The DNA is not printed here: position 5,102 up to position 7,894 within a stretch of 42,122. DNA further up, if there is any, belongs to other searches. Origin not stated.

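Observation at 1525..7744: Three-gene module that reads as a signal-gated transmembrane electron wire (cNMP + FHA inputs fused to redox subunits)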

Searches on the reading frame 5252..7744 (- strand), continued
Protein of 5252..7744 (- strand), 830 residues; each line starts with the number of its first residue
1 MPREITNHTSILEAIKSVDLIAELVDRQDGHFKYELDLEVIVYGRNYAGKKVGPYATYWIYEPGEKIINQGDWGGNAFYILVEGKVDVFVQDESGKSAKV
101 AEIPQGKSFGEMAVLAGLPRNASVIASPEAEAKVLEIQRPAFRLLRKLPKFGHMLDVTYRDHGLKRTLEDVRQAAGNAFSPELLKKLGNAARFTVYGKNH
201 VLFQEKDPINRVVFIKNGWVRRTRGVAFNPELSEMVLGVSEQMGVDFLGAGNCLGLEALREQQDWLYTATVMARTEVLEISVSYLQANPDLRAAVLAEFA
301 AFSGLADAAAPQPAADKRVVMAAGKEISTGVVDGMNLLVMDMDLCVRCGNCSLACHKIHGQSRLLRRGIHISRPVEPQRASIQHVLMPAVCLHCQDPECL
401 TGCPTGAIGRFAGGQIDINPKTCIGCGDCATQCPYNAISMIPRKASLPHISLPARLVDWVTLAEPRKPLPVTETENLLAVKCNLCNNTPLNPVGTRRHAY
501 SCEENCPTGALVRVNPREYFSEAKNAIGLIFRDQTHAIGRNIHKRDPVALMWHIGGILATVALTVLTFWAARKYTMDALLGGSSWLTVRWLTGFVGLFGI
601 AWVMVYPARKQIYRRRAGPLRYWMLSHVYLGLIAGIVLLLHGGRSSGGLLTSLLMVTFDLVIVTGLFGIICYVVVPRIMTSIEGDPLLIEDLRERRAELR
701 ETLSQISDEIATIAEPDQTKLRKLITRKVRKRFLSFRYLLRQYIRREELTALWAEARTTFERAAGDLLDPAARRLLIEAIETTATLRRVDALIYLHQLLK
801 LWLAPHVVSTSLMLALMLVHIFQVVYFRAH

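Call 7: find_homologous_proteins(query=window:5252-7744:-, max_evalue=1e-10)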
Query window:5252-7744:- (830 aa): 2336 proteins with E <= 1e-10 among 8000 candidates; the best 120 are listed.
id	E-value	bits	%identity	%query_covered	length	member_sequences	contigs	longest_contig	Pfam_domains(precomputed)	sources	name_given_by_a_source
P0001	0.0e+0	1844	96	100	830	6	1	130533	PF12837.13,PF13247.12,PF00037.33,PF13484.12,PF12838.13,PF13534.12,PF00027.36,PF13237.12,PF13187.12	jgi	jgi:Fe-S-cluster-containing dehydrogenase component/CRP-like cAMP-binding protein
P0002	0.0e+0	1682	86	100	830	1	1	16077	PF12837.13,PF13247.12,PF00037.33,PF12838.13,PF13534.12,PF00027.36,PF13237.12,PF13187.12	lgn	-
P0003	0.0e+0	1665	85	100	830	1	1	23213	PF12837.13,PF13247.12,PF00037.33,PF12838.13,PF13534.12,PF00027.36,PF13237.12,PF13187.12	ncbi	ncbi:MAG TPA: cyclic nucleotide-binding domain-containing protein [Pyrinomonadaceae bacterium]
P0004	0.0e+0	1664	85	100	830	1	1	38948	PF12837.13,PF13247.12,PF00037.33,PF12838.13,PF00027.36,PF13237.12,PF13187.12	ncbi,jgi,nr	ncbi:MAG: hypothetical protein QOF02_335 [Blastocatellia bacterium]|jgi:Fe-S-cluster-containing dehy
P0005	0.0e+0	1639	85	100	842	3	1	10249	PF12797.13,PF12837.13,PF13247.12,PF00037.33,PF12838.13,PF00027.36,PF13237.12,PF13187.12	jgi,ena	jgi:Fe-S-cluster-containing dehydrogenase component/CRP-like cAMP-binding protein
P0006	0.0e+0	1634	85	100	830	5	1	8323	PF12837.13,PF13247.12,PF00037.33,PF12838.13,PF13534.12,PF00027.36,PF13237.12,PF13187.12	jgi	jgi:Fe-S-cluster-containing dehydrogenase component/CRP-like cAMP-binding protein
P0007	0.0e+0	1633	84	100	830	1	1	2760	PF12797.13,PF12837.13,PF13247.12,PF00037.33,PF12838.13,PF13534.12,PF00027.36,PF13237.12,PF13187.12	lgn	-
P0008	0.0e+0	1376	71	100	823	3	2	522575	PF12837.13,PF13247.12,PF00037.33,PF12838.13,PF00027.36,PF13237.12,PF13187.12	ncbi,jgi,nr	ncbi:MAG: hypothetical protein QOH63_2896 [Acidobacteriota bacterium]|jgi:Fe-S-cluster-containing de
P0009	0.0e+0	1376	72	100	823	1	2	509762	PF12837.13,PF13247.12,PF00037.33,PF12838.13,PF13534.12,PF00027.36,PF13237.12,PF13187.12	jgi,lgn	jgi:Fe-S-cluster-containing dehydrogenase component/CRP-like cAMP-binding protein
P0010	0.0e+0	1374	71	100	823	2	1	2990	PF12837.13,PF13247.12,PF00037.33,PF12838.13,PF00027.36,PF13237.12,PF13187.12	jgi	jgi:Fe-S-cluster-containing dehydrogenase component/CRP-like cAMP-binding protein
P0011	0.0e+0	1371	71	100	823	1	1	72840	PF12837.13,PF13247.12,PF00037.33,PF12838.13,PF00027.36,PF13237.12,PF13187.12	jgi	jgi:Fe-S-cluster-containing dehydrogenase component/CRP-like cAMP-binding protein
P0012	0.0e+0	1369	71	100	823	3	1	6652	PF12837.13,PF13247.12,PF00037.33,PF12838.13,PF00027.36,PF13237.12,PF13187.12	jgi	jgi:Fe-S-cluster-containing dehydrogenase component/CRP-like cAMP-binding protein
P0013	0.0e+0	1369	71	100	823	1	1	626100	PF12837.13,PF13247.12,PF00037.33,PF12838.13,PF13534.12,PF00027.36,PF13237.12,PF13187.12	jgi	jgi:Fe-S-cluster-containing dehydrogenase component/CRP-like cAMP-binding protein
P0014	0.0e+0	1367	71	100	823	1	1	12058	PF12837.13,PF13247.12,PF00037.33,PF12838.13,PF13534.12,PF00027.36,PF13237.12,PF13187.12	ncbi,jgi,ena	ncbi:MAG TPA: cyclic nucleotide-binding domain-containing protein [Pyrinomonadaceae bacterium]|jgi:F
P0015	0.0e+0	1366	71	100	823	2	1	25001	PF12837.13,PF13247.12,PF00037.33,PF12838.13,PF00027.36,PF13237.12,PF13187.12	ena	-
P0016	0.0e+0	1365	71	100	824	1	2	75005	PF12837.13,PF13247.12,PF00037.33,PF12838.13,PF13534.12,PF00027.36,PF13237.12,PF13187.12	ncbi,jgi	ncbi:MAG TPA: cyclic nucleotide-binding domain-containing protein [Pyrinomonadaceae bacterium]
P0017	0.0e+0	1364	70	100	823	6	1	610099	PF12837.13,PF13247.12,PF00037.33,PF12838.13,PF00027.36,PF13237.12,PF13187.12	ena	-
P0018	0.0e+0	1363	71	100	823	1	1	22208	PF12837.13,PF13247.12,PF00037.33,PF12838.13,PF00027.36,PF13237.12,PF13187.12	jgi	jgi:Fe-S-cluster-containing dehydrogenase component/CRP-like cAMP-binding protein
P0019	0.0e+0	1359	70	100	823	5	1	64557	PF12837.13,PF13247.12,PF00037.33,PF13484.12,PF12838.13,PF13534.12,PF00027.36,PF13237.12,PF13187.12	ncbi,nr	ncbi:MAG: hypothetical protein QOJ64_1869 [Acidobacteriota bacterium]|nr:hypothetical protein [Acido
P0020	0.0e+0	1358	71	100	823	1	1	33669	PF12837.13,PF13247.12,PF00037.33,PF12838.13,PF13534.12,PF00027.36,PF13237.12,PF13187.12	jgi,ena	jgi:Fe-S-cluster-containing dehydrogenase component/CRP-like cAMP-binding protein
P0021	0.0e+0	1357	70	100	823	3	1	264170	PF12837.13,PF13247.12,PF00037.33,PF12838.13,PF00027.36,PF13237.12,PF13187.12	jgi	jgi:Fe-S-cluster-containing dehydrogenase component/CRP-like cAMP-binding protein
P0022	0.0e+0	1356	71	100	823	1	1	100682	PF12837.13,PF13247.12,PF00037.33,PF12838.13,PF00027.36,PF13237.12,PF13187.12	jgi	jgi:Fe-S-cluster-containing dehydrogenase component/CRP-like cAMP-binding protein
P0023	0.0e+0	1355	71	100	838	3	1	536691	PF12837.13,PF13247.12,PF00037.33,PF12838.13,PF00027.36,PF13237.12,PF13187.12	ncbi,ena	-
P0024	0.0e+0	1355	70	100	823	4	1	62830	PF12837.13,PF13247.12,PF00037.33,PF12838.13,PF13534.12,PF00027.36,PF13237.12,PF13187.12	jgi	jgi:Fe-S-cluster-containing dehydrogenase component/CRP-like cAMP-binding protein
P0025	0.0e+0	1355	70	100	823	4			PF12837.13,PF13247.12,PF00037.33,PF13484.12,PF12838.13,PF13534.12,PF00027.36,PF13237.12,PF13187.12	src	-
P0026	0.0e+0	1354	71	100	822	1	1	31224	PF12837.13,PF13247.12,PF00037.33,PF13484.12,PF12838.13,PF00027.36,PF13237.12,PF13187.12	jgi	jgi:Fe-S-cluster-containing dehydrogenase component/CRP-like cAMP-binding protein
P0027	0.0e+0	1353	71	100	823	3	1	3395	PF12837.13,PF13247.12,PF00037.33,PF12838.13,PF13534.12,PF00027.36,PF13237.12,PF13187.12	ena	-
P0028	0.0e+0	1350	71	100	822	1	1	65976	PF12837.13,PF13247.12,PF00037.33,PF12838.13,PF00027.36,PF13237.12,PF13187.12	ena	-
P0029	0.0e+0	1350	71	100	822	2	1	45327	PF12837.13,PF13247.12,PF00037.33,PF12838.13,PF00027.36,PF13237.12,PF13187.12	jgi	jgi:Fe-S-cluster-containing dehydrogenase component/CRP-like cAMP-binding protein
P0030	0.0e+0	1350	71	100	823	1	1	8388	PF12837.13,PF13247.12,PF00037.33,PF13484.12,PF12838.13,PF13534.12,PF00027.36,PF13237.12,PF13187.12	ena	-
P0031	0.0e+0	1349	70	100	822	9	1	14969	PF12837.13,PF13247.12,PF00037.33,PF12838.13,PF00027.36,PF13237.12,PF13187.12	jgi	jgi:Fe-S-cluster-containing dehydrogenase component/CRP-like cAMP-binding protein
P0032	0.0e+0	1346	70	100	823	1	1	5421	PF12837.13,PF13247.12,PF00037.33,PF13484.12,PF12838.13,PF13534.12,PF00027.36,PF13237.12,PF13187.12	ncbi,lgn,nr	ncbi:MAG TPA: cyclic nucleotide-binding domain-containing protein [Pyrinomonadaceae bacterium]|nr:cy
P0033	0.0e+0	1344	70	100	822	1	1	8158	PF12837.13,PF13247.12,PF00037.33,PF12838.13,PF00027.36,PF13237.12,PF13187.12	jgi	jgi:Fe-S-cluster-containing dehydrogenase component/CRP-like cAMP-binding protein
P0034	0.0e+0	1344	70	100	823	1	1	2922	PF12837.13,PF13247.12,PF00037.33,PF13484.12,PF12838.13,PF13534.12,PF00027.36,PF13237.12,PF13187.12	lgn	-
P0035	0.0e+0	1343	71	100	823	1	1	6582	PF12837.13,PF13247.12,PF00037.33,PF12838.13,PF00027.36,PF13237.12,PF13187.12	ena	-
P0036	0.0e+0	1342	71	100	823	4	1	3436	PF12837.13,PF13247.12,PF00037.33,PF12838.13,PF00027.36,PF13237.12,PF13187.12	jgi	jgi:Fe-S-cluster-containing dehydrogenase component/CRP-like cAMP-binding protein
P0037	0.0e+0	1342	71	100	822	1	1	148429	PF12837.13,PF13247.12,PF00037.33,PF12838.13,PF00027.36,PF13237.12,PF13187.12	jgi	jgi:Fe-S-cluster-containing dehydrogenase component/CRP-like cAMP-binding protein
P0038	0.0e+0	1341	70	100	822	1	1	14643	PF12837.13,PF13247.12,PF00037.33,PF12838.13,PF13534.12,PF00027.36,PF13237.12,PF13187.12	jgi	jgi:Fe-S-cluster-containing dehydrogenase component/CRP-like cAMP-binding protein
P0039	0.0e+0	1340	70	100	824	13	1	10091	PF12837.13,PF13247.12,PF00037.33,PF12838.13,PF00027.36,PF13237.12,PF13187.12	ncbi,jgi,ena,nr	ncbi:MAG TPA: cyclic nucleotide-binding domain-containing protein [Pyrinomonadaceae bacterium]|nr:cy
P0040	0.0e+0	1339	71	100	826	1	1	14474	PF12837.13,PF13247.12,PF00037.33,PF13484.12,PF12838.13,PF25160.2,PF00027.36,PF13237.12,PF13187.12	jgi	jgi:Fe-S-cluster-containing dehydrogenase component/CRP-like cAMP-binding protein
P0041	0.0e+0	1339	71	100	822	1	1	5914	PF12837.13,PF13247.12,PF00037.33,PF12838.13,PF00027.36,PF13237.12,PF13187.12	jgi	jgi:Fe-S-cluster-containing dehydrogenase component/CRP-like cAMP-binding protein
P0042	0.0e+0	1339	70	100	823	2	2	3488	PF12837.13,PF13247.12,PF00037.33,PF12838.13,PF13534.12,PF00027.36,PF13237.12,PF13187.12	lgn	-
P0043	0.0e+0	1339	71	100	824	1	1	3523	PF12837.13,PF13247.12,PF00037.33,PF12838.13,PF00027.36,PF13237.12,PF13187.12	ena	-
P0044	0.0e+0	1338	71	100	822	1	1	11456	PF12837.13,PF13247.12,PF00037.33,PF12838.13,PF00027.36,PF13237.12,PF13187.12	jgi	jgi:Fe-S-cluster-containing dehydrogenase component/CRP-like cAMP-binding protein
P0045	0.0e+0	1335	70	100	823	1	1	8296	PF12837.13,PF13247.12,PF00037.33,PF13484.12,PF12838.13,PF00027.36,PF13237.12,PF13187.12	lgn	-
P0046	0.0e+0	1333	69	100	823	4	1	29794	PF12837.13,PF13247.12,PF00037.33,PF12838.13,PF00027.36,PF13237.12,PF13187.12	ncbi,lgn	-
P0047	0.0e+0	1332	71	100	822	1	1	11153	PF12837.13,PF13247.12,PF00037.33,PF12838.13,PF00027.36,PF13237.12,PF13187.12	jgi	jgi:Fe-S-cluster-containing dehydrogenase component/CRP-like cAMP-binding protein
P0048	0.0e+0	1330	70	100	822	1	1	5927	PF12837.13,PF13247.12,PF00037.33,PF12838.13,PF13534.12,PF00027.36,PF13237.12,PF13187.12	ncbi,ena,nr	ncbi:MAG TPA: cyclic nucleotide-binding domain-containing protein [Pyrinomonadaceae bacterium]|nr:cy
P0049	0.0e+0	1330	69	100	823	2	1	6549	PF12837.13,PF13247.12,PF00037.33,PF12838.13,PF00027.36,PF13237.12,PF13187.12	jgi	jgi:Fe-S-cluster-containing dehydrogenase component/CRP-like cAMP-binding protein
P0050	0.0e+0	1307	68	100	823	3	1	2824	PF12837.13,PF13247.12,PF00037.33,PF12838.13,PF00027.36,PF13237.12,PF13187.12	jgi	-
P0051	0.0e+0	1306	67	100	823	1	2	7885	PF12837.13,PF13247.12,PF00037.33,PF12838.13,PF00027.36,PF13237.12,PF13187.12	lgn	-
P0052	0.0e+0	1300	67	100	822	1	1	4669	PF12837.13,PF13247.12,PF00037.33,PF12838.13,PF00027.36,PF13237.12,PF13187.12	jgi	jgi:Fe-S-cluster-containing dehydrogenase component/CRP-like cAMP-binding protein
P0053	0.0e+0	1299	68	100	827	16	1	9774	PF12797.13,PF12837.13,PF13247.12,PF00037.33,PF13484.12,PF12838.13,PF13534.12,PF00027.36,PF13237.12,PF13187.12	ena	-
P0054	0.0e+0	1298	67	100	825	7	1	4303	PF12837.13,PF13247.12,PF00037.33,PF12838.13,PF00027.36,PF13237.12,PF13187.12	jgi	-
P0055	0.0e+0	1296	68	100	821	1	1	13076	PF12837.13,PF13247.12,PF00037.33,PF12838.13,PF13534.12,PF00027.36,PF13237.12,PF13187.12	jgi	jgi:Fe-S-cluster-containing dehydrogenase component/CRP-like cAMP-binding protein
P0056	0.0e+0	1296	66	100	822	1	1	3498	PF12837.13,PF13247.12,PF00037.33,PF12838.13,PF13534.12,PF00027.36,PF13237.12,PF13187.12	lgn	-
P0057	0.0e+0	1295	67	100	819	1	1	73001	PF12837.13,PF13247.12,PF00037.33,PF13484.12,PF12838.13,PF00027.36,PF13237.12,PF13187.12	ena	-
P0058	0.0e+0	1292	66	100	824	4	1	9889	PF12837.13,PF13247.12,PF00037.33,PF13484.12,PF12838.13,PF13534.12,PF25160.2,PF00027.36,PF13237.12,PF13187.12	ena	-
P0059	0.0e+0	1288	67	100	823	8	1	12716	PF12837.13,PF13247.12,PF00037.33,PF12838.13,PF13534.12,PF00027.36,PF13237.12,PF13187.12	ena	-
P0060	0.0e+0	1286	66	100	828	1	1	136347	PF12837.13,PF13247.12,PF00037.33,PF13484.12,PF12838.13,PF13534.12,PF00027.36,PF13187.12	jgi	jgi:Fe-S-cluster-containing dehydrogenase component/CRP-like cAMP-binding protein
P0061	0.0e+0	1286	67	100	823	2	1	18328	PF12837.13,PF13247.12,PF00037.33,PF12838.13,PF00027.36,PF13237.12,PF13187.12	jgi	jgi:Fe-S-cluster-containing dehydrogenase component/CRP-like cAMP-binding protein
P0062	0.0e+0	1284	67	100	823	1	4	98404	PF12837.13,PF13247.12,PF00037.33,PF12838.13,PF13534.12,PF00027.36,PF13237.12,PF13187.12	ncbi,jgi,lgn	jgi:Fe-S-cluster-containing dehydrogenase component/CRP-like cAMP-binding protein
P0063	0.0e+0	1281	67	100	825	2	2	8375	PF12837.13,PF13247.12,PF00037.33,PF12838.13,PF00027.36,PF13237.12,PF13187.12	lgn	-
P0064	0.0e+0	1278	67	100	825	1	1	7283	PF12837.13,PF13247.12,PF00037.33,PF13484.12,PF12838.13,PF13534.12,PF00027.36,PF13237.12,PF13187.12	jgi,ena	-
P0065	0.0e+0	1275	68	100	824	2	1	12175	PF12837.13,PF13247.12,PF00037.33,PF12838.13,PF25160.2,PF00027.36,PF13237.12,PF13187.12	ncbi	-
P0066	0.0e+0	1274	67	100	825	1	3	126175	PF12837.13,PF13247.12,PF00037.33,PF12838.13,PF13534.12,PF00027.36,PF13237.12,PF13187.12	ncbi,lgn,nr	ncbi:MAG: cyclic nucleotide-binding domain-containing protein [Blastocatellia bacterium]|nr:cyclic n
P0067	0.0e+0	1274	68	100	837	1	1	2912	PF12797.13,PF12837.13,PF13247.12,PF00037.33,PF12838.13,PF13534.12,PF00027.36,PF13237.12,PF13187.12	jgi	jgi:Fe-S-cluster-containing dehydrogenase component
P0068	0.0e+0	1273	66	100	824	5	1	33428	PF12837.13,PF13247.12,PF00037.33,PF12838.13,PF00027.36,PF13237.12,PF13187.12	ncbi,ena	-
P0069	0.0e+0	1273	66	100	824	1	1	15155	PF12837.13,PF13247.12,PF00037.33,PF12838.13,PF00027.36,PF13237.12,PF13187.12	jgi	jgi:Fe-S-cluster-containing dehydrogenase component/CRP-like cAMP-binding protein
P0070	0.0e+0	1273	66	100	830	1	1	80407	PF12837.13,PF13247.12,PF00037.33,PF12838.13,PF00027.36,PF13237.12,PF13187.12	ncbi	ncbi:MAG: cyclic nucleotide-binding domain-containing protein [Pyrinomonadaceae bacterium]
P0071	0.0e+0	1272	66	100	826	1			PF12837.13,PF13247.12,PF00037.33,PF13484.12,PF12838.13,PF13534.12,PF00027.36,PF13237.12,PF13187.12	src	-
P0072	0.0e+0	1272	67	100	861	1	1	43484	PF12837.13,PF13247.12,PF00037.33,PF12838.13,PF00027.36,PF13237.12,PF13187.12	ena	-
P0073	0.0e+0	1272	66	100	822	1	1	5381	PF12837.13,PF13247.12,PF00037.33,PF12838.13,PF00027.36,PF13237.12,PF13187.12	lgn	-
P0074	0.0e+0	1271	66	100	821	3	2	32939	PF12837.13,PF13247.12,PF00037.33,PF13484.12,PF12838.13,PF13534.12,PF00027.36,PF13237.12,PF13187.12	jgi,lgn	jgi:Fe-S-cluster-containing dehydrogenase component/CRP-like cAMP-binding protein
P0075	0.0e+0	1264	66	100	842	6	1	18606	PF12837.13,PF13247.12,PF00037.33,PF13484.12,PF12838.13,PF00027.36,PF13237.12,PF13187.12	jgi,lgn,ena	-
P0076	0.0e+0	1263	66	100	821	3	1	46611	PF12837.13,PF13247.12,PF00037.33,PF12838.13,PF13534.12,PF00027.36,PF13237.12,PF13187.12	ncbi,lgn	-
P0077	0.0e+0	1261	65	100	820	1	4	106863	PF12837.13,PF13247.12,PF00037.33,PF12838.13,PF00027.36,PF13237.12,PF13187.12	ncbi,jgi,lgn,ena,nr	ncbi:MAG TPA: cyclic nucleotide-binding domain-containing protein [Pyrinomonadaceae bacterium]|nr:cy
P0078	0.0e+0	1260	66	100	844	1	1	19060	PF12797.13,PF12837.13,PF13247.12,PF00037.33,PF12838.13,PF13534.12,PF00027.36,PF13237.12,PF13187.12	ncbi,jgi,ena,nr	ncbi:MAG TPA: cyclic nucleotide-binding domain-containing protein [Pyrinomonadaceae bacterium]|nr:cy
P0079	0.0e+0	1259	64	100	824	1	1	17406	PF12837.13,PF13247.12,PF00037.33,PF12838.13,PF00027.36,PF13237.12,PF13187.12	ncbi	-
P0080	0.0e+0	1259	66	100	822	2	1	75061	PF12837.13,PF13247.12,PF00037.33,PF12838.13,PF00027.36,PF13237.12,PF13187.12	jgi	jgi:Fe-S-cluster-containing dehydrogenase component/CRP-like cAMP-binding protein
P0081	0.0e+0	1259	66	100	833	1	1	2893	PF12837.13,PF13247.12,PF00037.33,PF13484.12,PF12838.13,PF13534.12,PF00027.36,PF13237.12,PF13187.12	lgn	-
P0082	0.0e+0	1259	66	100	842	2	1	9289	PF12837.13,PF13247.12,PF00037.33,PF12838.13,PF00027.36,PF13237.12,PF13187.12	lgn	-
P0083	0.0e+0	1258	67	100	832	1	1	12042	PF12837.13,PF13247.12,PF00037.33,PF12838.13,PF00027.36,PF13237.12,PF13187.12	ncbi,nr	ncbi:MAG: cyclic nucleotide-binding domain-containing protein [Acidobacteria bacterium]|nr:cyclic nu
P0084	0.0e+0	1258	67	100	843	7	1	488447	PF12797.13,PF12837.13,PF13247.12,PF00037.33,PF12838.13,PF13534.12,PF00027.36,PF13237.12,PF13187.12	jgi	jgi:Fe-S-cluster-containing dehydrogenase component/CRP-like cAMP-binding protein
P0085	0.0e+0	1258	66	100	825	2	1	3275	PF12837.13,PF13247.12,PF00037.33,PF12838.13,PF13534.12,PF00027.36,PF13237.12,PF13187.12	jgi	jgi:Fe-S-cluster-containing dehydrogenase component/CRP-like cAMP-binding protein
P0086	0.0e+0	1257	66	100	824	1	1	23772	PF12837.13,PF13247.12,PF00037.33,PF12838.13,PF13534.12,PF00027.36,PF13237.12,PF13187.12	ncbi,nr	ncbi:MAG TPA: cyclic nucleotide-binding domain-containing protein [Pyrinomonadaceae bacterium]|nr:cy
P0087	0.0e+0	1257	65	100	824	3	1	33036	PF12837.13,PF13247.12,PF00037.33,PF13484.12,PF12838.13,PF00027.36,PF13237.12,PF13187.12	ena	-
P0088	0.0e+0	1255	66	100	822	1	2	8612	PF12837.13,PF13247.12,PF00037.33,PF12838.13,PF00027.36,PF13237.12,PF13187.12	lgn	-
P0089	0.0e+0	1255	66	100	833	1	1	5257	PF12837.13,PF13247.12,PF00037.33,PF12838.13,PF00027.36,PF13237.12,PF13187.12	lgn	-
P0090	0.0e+0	1254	65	100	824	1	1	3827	PF12837.13,PF13247.12,PF00037.33,PF12838.13,PF00027.36,PF13237.12,PF13187.12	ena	-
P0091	0.0e+0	1254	66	100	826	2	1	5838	PF12837.13,PF13247.12,PF00037.33,PF12838.13,PF13534.12,PF00027.36,PF13237.12,PF13187.12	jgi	jgi:Fe-S-cluster-containing dehydrogenase component/CRP-like cAMP-binding protein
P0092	0.0e+0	1252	65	100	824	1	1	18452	PF12797.13,PF12837.13,PF13247.12,PF00037.33,PF12838.13,PF00027.36,PF13237.12,PF13187.12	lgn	-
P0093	0.0e+0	1252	66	100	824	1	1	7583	PF12837.13,PF13247.12,PF00037.33,PF12838.13,PF00027.36,PF13237.12,PF13187.12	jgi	jgi:Fe-S-cluster-containing dehydrogenase component/CRP-like cAMP-binding protein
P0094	0.0e+0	1251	66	100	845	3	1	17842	PF12797.13,PF12837.13,PF13247.12,PF00037.33,PF12838.13,PF13534.12,PF00027.36,PF13237.12,PF13187.12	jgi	jgi:Fe-S-cluster-containing dehydrogenase component/CRP-like cAMP-binding protein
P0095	0.0e+0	1251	66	100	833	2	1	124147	PF12837.13,PF13247.12,PF00037.33,PF12838.13,PF00027.36,PF13237.12,PF13187.12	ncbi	-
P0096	0.0e+0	1251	66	100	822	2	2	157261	PF12837.13,PF13247.12,PF00037.33,PF12838.13,PF00027.36,PF13237.12,PF13187.12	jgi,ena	-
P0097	0.0e+0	1251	65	100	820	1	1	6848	PF12837.13,PF13247.12,PF00037.33,PF12838.13,PF13534.12,PF00027.36,PF13237.12,PF13187.12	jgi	jgi:Fe-S-cluster-containing dehydrogenase component/CRP-like cAMP-binding protein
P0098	0.0e+0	1250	66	100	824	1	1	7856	PF12837.13,PF13247.12,PF00037.33,PF12838.13,PF00027.36,PF13237.12,PF13187.12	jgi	jgi:Fe-S-cluster-containing dehydrogenase component/CRP-like cAMP-binding protein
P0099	0.0e+0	1249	66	100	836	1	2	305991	PF12797.13,PF12837.13,PF13247.12,PF00037.33,PF12838.13,PF13534.12,PF00027.36,PF13237.12,PF13187.12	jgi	-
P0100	0.0e+0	1249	65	100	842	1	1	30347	PF12837.13,PF13247.12,PF00037.33,PF12838.13,PF13534.12,PF00027.36,PF13237.12,PF13187.12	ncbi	ncbi:MAG: cyclic nucleotide-binding domain-containing protein [Pyrinomonadaceae bacterium]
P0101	0.0e+0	1249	66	100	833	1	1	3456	PF12837.13,PF13247.12,PF00037.33,PF12838.13,PF00027.36,PF13237.12,PF13187.12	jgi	jgi:Fe-S-cluster-containing dehydrogenase component/CRP-like cAMP-binding protein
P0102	0.0e+0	1248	66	100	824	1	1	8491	PF12837.13,PF13247.12,PF00037.33,PF12838.13,PF00027.36,PF13237.12,PF13187.12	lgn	-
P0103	0.0e+0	1247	66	100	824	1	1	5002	PF12837.13,PF13247.12,PF00037.33,PF13484.12,PF12838.13,PF13534.12,PF00027.36,PF13237.12,PF13187.12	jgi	jgi:Fe-S-cluster-containing dehydrogenase component/CRP-like cAMP-binding protein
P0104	0.0e+0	1246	65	100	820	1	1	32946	PF12837.13,PF13247.12,PF00037.33,PF12838.13,PF00027.36,PF13237.12,PF13187.12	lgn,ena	-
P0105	0.0e+0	1246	64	100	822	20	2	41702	PF12837.13,PF13247.12,PF00037.33,PF12838.13,PF13534.12,PF00027.36,PF13237.12,PF13187.12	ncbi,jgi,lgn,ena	-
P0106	0.0e+0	1246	65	100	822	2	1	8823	PF12837.13,PF13247.12,PF00037.33,PF12838.13,PF00027.36,PF13237.12,PF13187.12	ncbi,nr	ncbi:MAG: cyclic nucleotide-binding domain-containing protein [Pyrinomonadaceae bacterium]|nr:cyclic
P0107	0.0e+0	1245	65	100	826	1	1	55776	PF12837.13,PF13247.12,PF00037.33,PF12838.13,PF13534.12,PF00027.36,PF13237.12,PF13187.12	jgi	jgi:Fe-S-cluster-containing dehydrogenase component/CRP-like cAMP-binding protein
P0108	0.0e+0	1245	65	100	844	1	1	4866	PF12797.13,PF12837.13,PF13247.12,PF00037.33,PF12838.13,PF13534.12,PF00027.36,PF13237.12,PF13187.12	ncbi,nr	ncbi:MAG TPA: cyclic nucleotide-binding domain-containing protein [Pyrinomonadaceae bacterium]|nr:cy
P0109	0.0e+0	1245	65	100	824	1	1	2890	PF12837.13,PF13247.12,PF00037.33,PF12838.13,PF13534.12,PF00027.36,PF13237.12,PF13187.12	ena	-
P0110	0.0e+0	1243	66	100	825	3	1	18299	PF12837.13,PF13247.12,PF00037.33,PF12838.13,PF00027.36,PF13237.12,PF13187.12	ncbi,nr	ncbi:MAG: cyclic nucleotide-binding domain-containing protein [Acidobacteriota bacterium]|nr:cyclic 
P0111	0.0e+0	1243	66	100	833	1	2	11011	PF12837.13,PF13247.12,PF00037.33,PF12838.13,PF13534.12,PF00027.36,PF13237.12,PF13187.12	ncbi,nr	ncbi:MAG: cyclic nucleotide-binding domain-containing protein [Acidobacteriota bacterium]|nr:cyclic 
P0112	0.0e+0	1243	66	100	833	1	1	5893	PF14697.12,PF12837.13,PF13247.12,PF00037.33,PF12838.13,PF00027.36,PF13237.12,PF13187.12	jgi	jgi:Fe-S-cluster-containing dehydrogenase component/CRP-like cAMP-binding protein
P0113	0.0e+0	1243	65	100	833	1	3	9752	PF14697.12,PF12837.13,PF13247.12,PF00037.33,PF12838.13,PF00027.36,PF13237.12,PF13187.12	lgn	-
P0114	0.0e+0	1243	64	100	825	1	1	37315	PF12797.13,PF12837.13,PF13247.12,PF00037.33,PF12838.13,PF00027.36,PF13237.12,PF13187.12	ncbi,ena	-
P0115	0.0e+0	1242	65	100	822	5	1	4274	PF12837.13,PF13247.12,PF00037.33,PF12838.13,PF13534.12,PF00027.36,PF13237.12,PF13187.12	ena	-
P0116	0.0e+0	1242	66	100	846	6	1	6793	PF12797.13,PF12837.13,PF13247.12,PF00037.33,PF12838.13,PF13534.12,PF00027.36,PF13237.12,PF13187.12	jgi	jgi:Fe-S-cluster-containing dehydrogenase component/CRP-like cAMP-binding protein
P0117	0.0e+0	1242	66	100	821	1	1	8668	PF12837.13,PF13247.12,PF00037.33,PF12838.13,PF00027.36,PF13237.12,PF13187.12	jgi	jgi:Fe-S-cluster-containing dehydrogenase component/CRP-like cAMP-binding protein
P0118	0.0e+0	1241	65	100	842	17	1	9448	PF12797.13,PF12837.13,PF13247.12,PF00037.33,PF12838.13,PF00027.36,PF13237.12,PF13187.12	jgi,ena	jgi:Fe-S-cluster-containing dehydrogenase component/CRP-like cAMP-binding protein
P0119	0.0e+0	1240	65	100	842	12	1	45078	PF12797.13,PF12837.13,PF13247.12,PF00037.33,PF12838.13,PF13534.12,PF00027.36,PF13237.12,PF13187.12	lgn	-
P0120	0.0e+0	1240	64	100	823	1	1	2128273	PF12837.13,PF13247.12,PF00037.33,PF13484.12,PF12838.13,PF00027.36,PF13237.12,PF13187.12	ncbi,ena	-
